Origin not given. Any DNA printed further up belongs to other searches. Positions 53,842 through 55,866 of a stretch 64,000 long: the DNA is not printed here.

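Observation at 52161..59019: DNA-repair gene neighbourhood: HhH/P-loop protein – DNA ligase ⇄ LigD-PolDom – NreA-like – radical-SAM SPL-like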

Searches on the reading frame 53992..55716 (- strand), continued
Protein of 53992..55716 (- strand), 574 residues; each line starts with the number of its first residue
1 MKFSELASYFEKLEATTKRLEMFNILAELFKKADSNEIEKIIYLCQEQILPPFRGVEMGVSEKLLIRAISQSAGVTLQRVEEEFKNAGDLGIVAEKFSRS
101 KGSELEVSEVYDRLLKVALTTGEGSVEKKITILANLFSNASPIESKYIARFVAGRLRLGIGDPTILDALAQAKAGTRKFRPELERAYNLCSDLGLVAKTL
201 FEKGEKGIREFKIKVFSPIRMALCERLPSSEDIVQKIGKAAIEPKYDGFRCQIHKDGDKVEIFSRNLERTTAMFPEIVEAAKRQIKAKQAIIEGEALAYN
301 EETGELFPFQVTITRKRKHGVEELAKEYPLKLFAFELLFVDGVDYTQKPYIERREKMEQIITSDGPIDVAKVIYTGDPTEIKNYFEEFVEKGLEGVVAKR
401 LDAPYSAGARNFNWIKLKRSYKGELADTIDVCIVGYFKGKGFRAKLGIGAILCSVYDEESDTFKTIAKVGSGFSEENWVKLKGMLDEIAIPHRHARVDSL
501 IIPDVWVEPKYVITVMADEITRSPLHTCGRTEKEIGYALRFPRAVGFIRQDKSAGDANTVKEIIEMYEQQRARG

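Call 102: find_encoding_contigs(protein=P0440, flank=7000, max_places=1)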
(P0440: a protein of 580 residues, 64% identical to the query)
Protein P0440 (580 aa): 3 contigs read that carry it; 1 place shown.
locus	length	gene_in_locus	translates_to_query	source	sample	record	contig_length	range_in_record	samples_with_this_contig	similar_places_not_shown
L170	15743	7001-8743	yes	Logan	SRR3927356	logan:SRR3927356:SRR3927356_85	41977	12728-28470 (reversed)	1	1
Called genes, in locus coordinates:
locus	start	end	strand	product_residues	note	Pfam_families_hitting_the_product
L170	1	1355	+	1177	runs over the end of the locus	PF04932:Wzy_C, PF13428:TPR_14 (faint), PF07719:TPR_2 (faint), PF00515:TPR_1 (faint), PF13181:TPR_8 (faint), PF13414:TPR_11 (faint), PF13432:TPR_16 (weak), PF14559:TPR_19 (weak), +1 more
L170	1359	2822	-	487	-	-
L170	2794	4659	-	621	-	PF05157:MshEN, PF00535:Glycos_transf_2, PF13641:Glyco_tranf_2_3, PF13632:Glyco_trans_2_3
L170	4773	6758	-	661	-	-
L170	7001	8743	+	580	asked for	PF04675:DNA_ligase_A_N, PF01068:DNA_ligase_A_M, PF09414:RNA_ligase, PF04679:DNA_ligase_A_C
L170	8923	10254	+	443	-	PF01654:Cyt_bd_oxida_I, PF13442:Cytochrome_CBB3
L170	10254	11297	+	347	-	-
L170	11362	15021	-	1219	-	PF01663:Phosphodiest, PF02872:5_nucleotid_C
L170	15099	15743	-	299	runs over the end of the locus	PF00089:Trypsin (faint)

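Call 103: find_encoding_contigs(protein=P0343, flank=10000, max_places=1)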
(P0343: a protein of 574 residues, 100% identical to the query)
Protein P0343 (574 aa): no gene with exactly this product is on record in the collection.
